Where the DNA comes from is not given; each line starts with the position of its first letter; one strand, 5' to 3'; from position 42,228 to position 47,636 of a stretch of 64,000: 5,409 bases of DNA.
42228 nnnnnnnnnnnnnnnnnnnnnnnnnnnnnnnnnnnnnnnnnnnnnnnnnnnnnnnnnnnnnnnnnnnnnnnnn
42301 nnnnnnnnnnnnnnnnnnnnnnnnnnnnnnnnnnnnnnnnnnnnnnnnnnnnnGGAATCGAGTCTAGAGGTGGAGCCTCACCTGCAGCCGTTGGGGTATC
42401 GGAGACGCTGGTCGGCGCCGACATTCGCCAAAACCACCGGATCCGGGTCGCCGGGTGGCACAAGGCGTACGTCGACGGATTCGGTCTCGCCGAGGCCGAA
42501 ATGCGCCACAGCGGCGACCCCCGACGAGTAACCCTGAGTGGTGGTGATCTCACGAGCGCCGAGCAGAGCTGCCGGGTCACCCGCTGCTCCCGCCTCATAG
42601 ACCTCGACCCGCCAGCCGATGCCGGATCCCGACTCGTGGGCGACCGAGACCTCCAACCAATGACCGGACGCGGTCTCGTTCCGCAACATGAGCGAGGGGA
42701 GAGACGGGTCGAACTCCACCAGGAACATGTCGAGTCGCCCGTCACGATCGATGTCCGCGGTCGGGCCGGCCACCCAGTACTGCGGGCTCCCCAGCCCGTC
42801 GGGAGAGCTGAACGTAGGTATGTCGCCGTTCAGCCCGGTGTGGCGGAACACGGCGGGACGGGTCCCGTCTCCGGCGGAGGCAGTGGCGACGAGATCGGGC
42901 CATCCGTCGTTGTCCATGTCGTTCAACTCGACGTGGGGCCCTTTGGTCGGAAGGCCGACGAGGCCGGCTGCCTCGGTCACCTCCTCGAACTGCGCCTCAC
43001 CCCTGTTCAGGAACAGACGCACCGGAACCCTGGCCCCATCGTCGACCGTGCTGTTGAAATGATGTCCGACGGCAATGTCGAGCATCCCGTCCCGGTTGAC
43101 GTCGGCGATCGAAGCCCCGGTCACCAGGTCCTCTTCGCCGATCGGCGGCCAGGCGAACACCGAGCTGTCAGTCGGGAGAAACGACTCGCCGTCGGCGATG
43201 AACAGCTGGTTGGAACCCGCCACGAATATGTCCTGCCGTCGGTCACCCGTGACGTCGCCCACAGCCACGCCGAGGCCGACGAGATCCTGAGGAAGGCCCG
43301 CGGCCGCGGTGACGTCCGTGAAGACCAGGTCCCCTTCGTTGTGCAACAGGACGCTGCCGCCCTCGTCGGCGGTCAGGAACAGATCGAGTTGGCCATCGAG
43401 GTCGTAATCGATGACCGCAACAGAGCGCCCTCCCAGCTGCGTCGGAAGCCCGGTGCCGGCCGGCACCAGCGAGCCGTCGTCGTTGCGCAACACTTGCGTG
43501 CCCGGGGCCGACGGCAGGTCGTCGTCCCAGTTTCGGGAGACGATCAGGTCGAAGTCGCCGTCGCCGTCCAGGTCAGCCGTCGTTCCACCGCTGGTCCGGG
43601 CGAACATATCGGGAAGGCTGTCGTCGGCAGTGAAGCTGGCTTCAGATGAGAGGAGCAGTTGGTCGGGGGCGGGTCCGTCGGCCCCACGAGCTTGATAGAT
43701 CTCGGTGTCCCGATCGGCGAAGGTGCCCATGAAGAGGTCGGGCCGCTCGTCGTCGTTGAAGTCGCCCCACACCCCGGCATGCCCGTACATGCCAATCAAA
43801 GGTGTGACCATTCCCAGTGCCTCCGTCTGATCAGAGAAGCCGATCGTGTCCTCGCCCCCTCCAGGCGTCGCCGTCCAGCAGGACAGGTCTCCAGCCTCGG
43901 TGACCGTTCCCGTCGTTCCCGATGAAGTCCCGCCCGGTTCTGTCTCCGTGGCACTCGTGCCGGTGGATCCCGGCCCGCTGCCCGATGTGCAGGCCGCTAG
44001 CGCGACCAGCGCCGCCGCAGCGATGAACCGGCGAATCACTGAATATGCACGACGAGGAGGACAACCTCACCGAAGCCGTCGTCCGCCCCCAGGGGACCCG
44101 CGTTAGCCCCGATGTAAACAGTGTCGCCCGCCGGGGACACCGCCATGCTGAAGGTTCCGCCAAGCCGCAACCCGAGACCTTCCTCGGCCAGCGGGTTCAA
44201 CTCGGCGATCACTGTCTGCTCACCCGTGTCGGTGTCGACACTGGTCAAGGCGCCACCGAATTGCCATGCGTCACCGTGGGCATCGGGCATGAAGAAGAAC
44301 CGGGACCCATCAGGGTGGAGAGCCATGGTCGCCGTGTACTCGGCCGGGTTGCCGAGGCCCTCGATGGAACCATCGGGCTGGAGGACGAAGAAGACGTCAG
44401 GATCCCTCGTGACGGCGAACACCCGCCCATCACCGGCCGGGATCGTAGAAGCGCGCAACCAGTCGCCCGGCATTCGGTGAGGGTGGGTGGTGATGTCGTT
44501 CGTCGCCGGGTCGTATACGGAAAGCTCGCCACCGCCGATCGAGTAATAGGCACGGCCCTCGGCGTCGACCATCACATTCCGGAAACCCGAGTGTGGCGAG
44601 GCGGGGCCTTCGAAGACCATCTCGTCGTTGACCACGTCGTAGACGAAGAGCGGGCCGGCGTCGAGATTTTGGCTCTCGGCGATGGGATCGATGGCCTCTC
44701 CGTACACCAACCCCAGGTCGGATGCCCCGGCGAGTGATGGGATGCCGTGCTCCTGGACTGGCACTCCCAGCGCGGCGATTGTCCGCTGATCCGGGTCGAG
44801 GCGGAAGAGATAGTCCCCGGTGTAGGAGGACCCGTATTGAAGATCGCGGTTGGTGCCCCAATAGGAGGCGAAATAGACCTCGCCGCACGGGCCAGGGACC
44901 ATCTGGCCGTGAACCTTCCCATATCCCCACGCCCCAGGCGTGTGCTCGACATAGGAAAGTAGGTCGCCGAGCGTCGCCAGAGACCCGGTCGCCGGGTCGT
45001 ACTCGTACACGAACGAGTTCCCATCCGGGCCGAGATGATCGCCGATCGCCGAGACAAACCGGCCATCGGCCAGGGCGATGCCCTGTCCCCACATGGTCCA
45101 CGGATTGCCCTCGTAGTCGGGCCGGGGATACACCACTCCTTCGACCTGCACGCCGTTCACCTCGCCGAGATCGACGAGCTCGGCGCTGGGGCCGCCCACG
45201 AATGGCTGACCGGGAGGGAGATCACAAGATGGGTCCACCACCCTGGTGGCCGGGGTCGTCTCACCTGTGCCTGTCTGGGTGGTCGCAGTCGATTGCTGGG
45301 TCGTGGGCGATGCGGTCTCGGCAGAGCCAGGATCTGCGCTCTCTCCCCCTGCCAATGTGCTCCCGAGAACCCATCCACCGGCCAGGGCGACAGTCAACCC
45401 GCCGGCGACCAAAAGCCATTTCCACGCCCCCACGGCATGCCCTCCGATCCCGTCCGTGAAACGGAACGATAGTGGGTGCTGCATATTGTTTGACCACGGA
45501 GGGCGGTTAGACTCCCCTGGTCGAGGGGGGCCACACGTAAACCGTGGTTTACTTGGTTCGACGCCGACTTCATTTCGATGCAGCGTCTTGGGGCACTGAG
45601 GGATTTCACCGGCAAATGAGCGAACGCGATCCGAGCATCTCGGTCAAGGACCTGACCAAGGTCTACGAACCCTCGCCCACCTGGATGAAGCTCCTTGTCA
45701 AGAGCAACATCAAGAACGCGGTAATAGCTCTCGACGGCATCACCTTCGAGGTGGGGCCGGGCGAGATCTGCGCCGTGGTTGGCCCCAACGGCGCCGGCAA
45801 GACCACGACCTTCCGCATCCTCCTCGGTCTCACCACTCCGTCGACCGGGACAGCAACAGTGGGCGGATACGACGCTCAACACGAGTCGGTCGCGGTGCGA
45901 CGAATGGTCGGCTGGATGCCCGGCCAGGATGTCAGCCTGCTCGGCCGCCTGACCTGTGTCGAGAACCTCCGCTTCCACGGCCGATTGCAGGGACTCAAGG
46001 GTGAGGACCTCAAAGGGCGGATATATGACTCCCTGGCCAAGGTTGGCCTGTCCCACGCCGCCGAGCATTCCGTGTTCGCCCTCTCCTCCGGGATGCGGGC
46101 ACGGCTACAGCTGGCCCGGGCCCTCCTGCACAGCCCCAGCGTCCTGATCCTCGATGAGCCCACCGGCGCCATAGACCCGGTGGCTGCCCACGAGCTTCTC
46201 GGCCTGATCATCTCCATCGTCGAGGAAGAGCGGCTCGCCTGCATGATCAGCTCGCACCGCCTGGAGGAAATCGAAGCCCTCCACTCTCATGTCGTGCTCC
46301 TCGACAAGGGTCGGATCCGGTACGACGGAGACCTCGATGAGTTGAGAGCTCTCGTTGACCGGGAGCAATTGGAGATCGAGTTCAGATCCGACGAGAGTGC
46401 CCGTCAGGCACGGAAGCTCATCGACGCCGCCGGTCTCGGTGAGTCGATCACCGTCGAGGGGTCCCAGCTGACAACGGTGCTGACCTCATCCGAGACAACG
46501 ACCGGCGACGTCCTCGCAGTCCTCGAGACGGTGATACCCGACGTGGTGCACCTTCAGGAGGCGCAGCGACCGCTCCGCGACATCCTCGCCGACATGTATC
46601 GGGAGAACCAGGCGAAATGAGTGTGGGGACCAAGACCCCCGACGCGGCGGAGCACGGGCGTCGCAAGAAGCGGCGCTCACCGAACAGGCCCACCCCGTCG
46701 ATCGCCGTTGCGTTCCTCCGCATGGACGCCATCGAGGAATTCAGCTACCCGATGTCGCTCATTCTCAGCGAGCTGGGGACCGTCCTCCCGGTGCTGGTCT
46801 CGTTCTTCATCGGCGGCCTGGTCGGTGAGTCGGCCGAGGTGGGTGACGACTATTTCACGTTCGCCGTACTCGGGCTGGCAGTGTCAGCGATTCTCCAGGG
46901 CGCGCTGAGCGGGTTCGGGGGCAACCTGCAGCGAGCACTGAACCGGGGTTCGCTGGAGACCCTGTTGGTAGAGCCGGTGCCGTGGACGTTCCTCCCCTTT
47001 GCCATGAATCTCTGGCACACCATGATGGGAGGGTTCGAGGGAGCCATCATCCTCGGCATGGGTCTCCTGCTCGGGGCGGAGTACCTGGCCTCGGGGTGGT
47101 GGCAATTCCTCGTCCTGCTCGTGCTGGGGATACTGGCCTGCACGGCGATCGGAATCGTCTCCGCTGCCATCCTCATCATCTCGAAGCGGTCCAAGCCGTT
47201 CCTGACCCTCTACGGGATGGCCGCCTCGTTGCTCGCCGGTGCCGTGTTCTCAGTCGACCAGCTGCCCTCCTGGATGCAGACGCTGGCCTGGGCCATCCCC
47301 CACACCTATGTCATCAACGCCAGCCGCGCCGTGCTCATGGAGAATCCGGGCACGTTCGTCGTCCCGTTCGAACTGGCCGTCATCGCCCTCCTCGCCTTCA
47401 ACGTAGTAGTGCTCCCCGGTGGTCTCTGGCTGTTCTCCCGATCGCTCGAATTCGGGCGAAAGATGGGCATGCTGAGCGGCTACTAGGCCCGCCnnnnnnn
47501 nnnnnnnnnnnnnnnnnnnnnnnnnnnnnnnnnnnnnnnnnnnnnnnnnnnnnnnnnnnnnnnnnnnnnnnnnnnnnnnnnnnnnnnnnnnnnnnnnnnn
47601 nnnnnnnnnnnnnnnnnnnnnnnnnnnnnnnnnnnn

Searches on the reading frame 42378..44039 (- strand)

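Call 11: search_protein_families(library=pfam, proteins=[window:42378-44039:-], max_evalue=0.01)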
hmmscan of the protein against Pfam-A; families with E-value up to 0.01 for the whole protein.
window:42378-44039:- (553 aa): 3 families
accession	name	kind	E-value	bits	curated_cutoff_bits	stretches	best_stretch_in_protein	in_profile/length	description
PF13517.12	FG-GAP_3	-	1.3e-36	125.4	26.9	6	313-384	1-60/61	FG-GAP-like repeat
PF01839.29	FG-GAP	-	3.4e-16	59.2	22.1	0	204-228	2-32/37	FG-GAP repeat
PF07593.17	UnbV_ASPIC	-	6.4e-07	29.6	23.4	1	473-546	1-67/68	ASPIC and UnbV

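Call 78: search_protein_families(library=ncbifam, proteins=[window:42378-44039:-], max_evalue=0.00001)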
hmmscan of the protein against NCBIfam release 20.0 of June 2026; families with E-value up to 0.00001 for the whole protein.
window:42378-44039:- (553 aa): 0 families

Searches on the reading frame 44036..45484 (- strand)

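Call 11: search_protein_families(library=pfam, proteins=[window:44036-45484:-], max_evalue=0.01)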
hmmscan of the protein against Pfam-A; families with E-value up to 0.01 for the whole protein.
window:44036-45484:- (482 aa): 0 families

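Call 13: search_protein_families(library=ncbifam, proteins=[window:44036-45484:-], max_evalue=1)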
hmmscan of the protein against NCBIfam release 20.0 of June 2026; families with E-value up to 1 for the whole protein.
window:44036-45484:- (482 aa): 1 family
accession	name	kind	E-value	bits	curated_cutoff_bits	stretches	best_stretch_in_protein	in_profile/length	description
TIGR03907.1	QH_beta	equivalog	0.13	11.4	223.2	0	414-462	58-101/338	quinohemoprotein amine dehydrogenase subunit beta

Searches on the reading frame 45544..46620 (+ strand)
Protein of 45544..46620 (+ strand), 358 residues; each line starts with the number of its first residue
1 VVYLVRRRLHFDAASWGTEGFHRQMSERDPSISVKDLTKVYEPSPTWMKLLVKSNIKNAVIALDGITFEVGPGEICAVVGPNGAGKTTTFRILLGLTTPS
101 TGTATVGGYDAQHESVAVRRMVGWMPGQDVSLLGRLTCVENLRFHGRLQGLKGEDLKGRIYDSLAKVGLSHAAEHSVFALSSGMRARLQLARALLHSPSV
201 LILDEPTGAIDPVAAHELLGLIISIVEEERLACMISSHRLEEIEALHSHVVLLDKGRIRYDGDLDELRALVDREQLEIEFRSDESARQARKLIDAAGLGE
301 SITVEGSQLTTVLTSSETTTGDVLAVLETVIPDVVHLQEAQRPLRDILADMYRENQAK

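Call 11: search_protein_families(library=pfam, proteins=[window:45544-46620:+], max_evalue=0.01)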
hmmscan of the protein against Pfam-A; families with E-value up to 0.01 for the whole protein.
window:45544-46620:+ (358 aa): 3 families
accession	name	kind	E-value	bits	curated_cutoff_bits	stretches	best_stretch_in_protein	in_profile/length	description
PF00005.33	ABC_tran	-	3.4e-30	105.9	25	1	63-207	1-136/137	ABC transporter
PF13304.12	AAA_21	-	2.7e-10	41.2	27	1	171-240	229-300/304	AAA domain, putative AbiEii toxin, Type IV TA system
PF13476.12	AAA_23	-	0.0095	17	27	0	66-98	13-44/201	AAA domain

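Call 77: search_solved_structures(query=window:45616-46620:+, max_evalue=1e-10)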
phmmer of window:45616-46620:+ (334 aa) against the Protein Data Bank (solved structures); distinct sequences matched with E-value up to 1e-10: 482 (the best 60 are shown).
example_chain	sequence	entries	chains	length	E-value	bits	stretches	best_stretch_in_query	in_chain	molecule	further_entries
7lkp_A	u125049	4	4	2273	1.1e-59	205.4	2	38-245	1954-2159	Retinal-specific phospholipid-transporting ATPase ABCA4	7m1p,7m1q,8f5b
7e7i_A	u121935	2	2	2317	1.2e-59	205.3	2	38-245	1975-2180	Retinal-specific phospholipid-transporting ATPase ABCA4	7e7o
7lkz_A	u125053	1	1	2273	7.4e-59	202.7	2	38-245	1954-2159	Retinal-specific phospholipid-transporting ATPase ABCA4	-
7e7q_A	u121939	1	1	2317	7.8e-59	202.6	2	38-245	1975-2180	Retinal-specific phospholipid-transporting ATPase ABCA4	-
8edw_A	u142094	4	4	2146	2.7e-57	197.6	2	36-244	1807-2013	Phospholipid-transporting ATPase ABCA7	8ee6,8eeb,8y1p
8eop_A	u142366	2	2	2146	1.5e-56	195.1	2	36-244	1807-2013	Phospholipid-transporting ATPase ABCA7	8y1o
7w01_A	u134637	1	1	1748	5.9e-55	189.9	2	34-245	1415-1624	Phospholipid-transporting ATPase ABCA3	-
7tbz_A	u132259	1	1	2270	2.5e-54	187.9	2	19-235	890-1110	ATP-binding cassette, sub-family A (ABC1), member 1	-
7tby_A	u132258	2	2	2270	2.5e-54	187.9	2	19-235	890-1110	ATP-binding cassette, sub-family A (ABC1), member 1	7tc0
7tdt_A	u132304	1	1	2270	2.5e-54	187.9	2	19-235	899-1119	Phospholipid-transporting ATPase ABCA1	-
5xjy_A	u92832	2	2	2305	2.6e-54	187.8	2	19-235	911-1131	ATP-binding cassette sub-family A member 1 | Phospholipid-transporting ATPase ABCA1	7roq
7w02_A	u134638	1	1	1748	4e-54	187.2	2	34-245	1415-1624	Phospholipid-transporting ATPase ABCA3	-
7tbw_A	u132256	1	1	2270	1.7e-53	185.1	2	19-235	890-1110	ATP-binding cassette, sub-family A (ABC1), member 1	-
4yer_A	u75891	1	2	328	6.8e-42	147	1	37-257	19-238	ABC transporter ATP-binding protein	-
8s7v_K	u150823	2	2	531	7.9e-36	127.1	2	33-251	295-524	Glycine betaine/carnitine/choline transport ATP-binding protein OpuCA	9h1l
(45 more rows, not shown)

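Call 78: search_protein_families(library=ncbifam, proteins=[window:45616-46620:+], max_evalue=0.00001)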
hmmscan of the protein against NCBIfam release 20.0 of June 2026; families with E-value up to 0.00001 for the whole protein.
window:45616-46620:+ (334 aa): 184 families (the best 25 are shown)
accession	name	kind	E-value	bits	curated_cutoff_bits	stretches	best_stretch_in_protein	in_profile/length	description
TIGR01188.1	drrA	subfamily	8.7e-59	199.3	312.45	1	36-305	6-278/302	daunorubicin resistance ABC transporter, ATP-binding protein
TIGR03522.1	GldA_ABC_ATP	equivalog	4.5e-52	177.4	402.6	1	37-326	16-299/301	gliding motility-associated ABC transporter ATP-binding subunit GldA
TIGR03864.1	PQQ_ABC_ATP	hypoth_equivalog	4e-47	160.7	302.25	1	36-258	14-234/236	ABC transporter, ATP-binding subunit, PQQ-dependent alcohol dehydrogenase system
NF033858.1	ABC2_perm_RbbA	equivalog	1.9e-46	158.5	1050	1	36-256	279-497/909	ribosome-associated ATPase/putative transporter RbbA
NF010060.0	PRK13537.1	equivalog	3.2e-39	134.6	521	1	37-243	29-233/314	nodulation factor ABC transporter ATP-binding protein NodI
TIGR04521.1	ECF_ATPase_2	equivalog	3.4e-36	124.8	330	1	31-244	13-233/279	energy-coupling factor transporter ATPase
TIGR02673.1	FtsE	equivalog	2.2e-35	122.3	264.85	1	28-233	7-214/214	cell division ATP-binding protein FtsE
NF010059.0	PRK13536.1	equivalog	3e-35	121.6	549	1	37-241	57-259/342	nodulation factor ABC transporter ATP-binding protein NodI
TIGR03740.1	galliderm_ABC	subfamily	7.8e-35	120.6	309.75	1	37-243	14-211/223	lantibiotic protection ABC transporter ATP-binding subunit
TIGR04406.1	LPS_export_lptB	equivalog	3.5e-34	118.2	240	1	27-243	7-222/239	LPS export ABC transporter ATP-binding protein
TIGR01288.1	nodI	equivalog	2.1e-32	112.4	424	1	37-241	18-220/303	nodulation factor ABC transporter ATP-binding protein NodI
NF007027.0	PRK09493.1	equivalog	3e-32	111.9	379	1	37-244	15-224/240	glutamine ABC transporter ATP-binding protein GlnQ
TIGR04520.1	ECF_ATPase_1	equivalog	5.2e-32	111.3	315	1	34-244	13-224/269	energy-coupling factor transporter ATPase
TIGR02315.1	ABC_phnC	equivalog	5.7e-32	111.1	266.1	1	31-244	10-234/243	phosphonate ABC transporter ATP-binding protein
TIGR00968.1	3a0106s01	subfamily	6.9e-32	110.8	342.75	1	36-241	13-216/237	sulfate ABC transporter ATP-binding protein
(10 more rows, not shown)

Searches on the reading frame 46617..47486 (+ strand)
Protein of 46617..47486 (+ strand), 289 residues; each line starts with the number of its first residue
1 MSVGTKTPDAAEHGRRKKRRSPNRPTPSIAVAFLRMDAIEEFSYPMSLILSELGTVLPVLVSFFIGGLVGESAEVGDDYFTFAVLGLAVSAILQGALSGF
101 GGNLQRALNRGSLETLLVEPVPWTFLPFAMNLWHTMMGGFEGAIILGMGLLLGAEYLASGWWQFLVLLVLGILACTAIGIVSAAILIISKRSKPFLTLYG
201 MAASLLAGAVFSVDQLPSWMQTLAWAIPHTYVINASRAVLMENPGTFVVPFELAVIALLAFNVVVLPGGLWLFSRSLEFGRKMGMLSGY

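Call 11: search_protein_families(library=pfam, proteins=[window:46617-47486:+], max_evalue=0.01)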
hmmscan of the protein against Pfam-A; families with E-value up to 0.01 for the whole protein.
window:46617-47486:+ (289 aa): 2 families
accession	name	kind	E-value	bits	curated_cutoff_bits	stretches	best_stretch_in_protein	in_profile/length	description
PF01061.29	ABC2_membrane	-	2.5e-15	57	26.9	1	55-240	25-210/211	ABC-2 type transporter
PF12698.13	ABC2_membrane_3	-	2.6e-05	23.9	31.6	1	79-264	160-340/347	ABC-2 family transporter protein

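Call 78: search_protein_families(library=ncbifam, proteins=[window:46617-47486:+], max_evalue=0.00001)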
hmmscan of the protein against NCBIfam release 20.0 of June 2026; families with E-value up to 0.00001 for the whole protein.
window:46617-47486:+ (289 aa): 3 families
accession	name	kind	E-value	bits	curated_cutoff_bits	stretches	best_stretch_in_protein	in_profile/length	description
TIGR01247.1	drrB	subfamily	8.3e-12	45.3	223.05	1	75-265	42-230/236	daunorubicin resistance ABC transporter membrane protein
NF011648.0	PRK15066.1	subfamily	1.9e-06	27.6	225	1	64-277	46-253/257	ABC transporter permease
TIGR00025.1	Mtu_efflux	paralog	9.5e-06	25.3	146.9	0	68-266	26-227/238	ABC transporter efflux protein, DrrB family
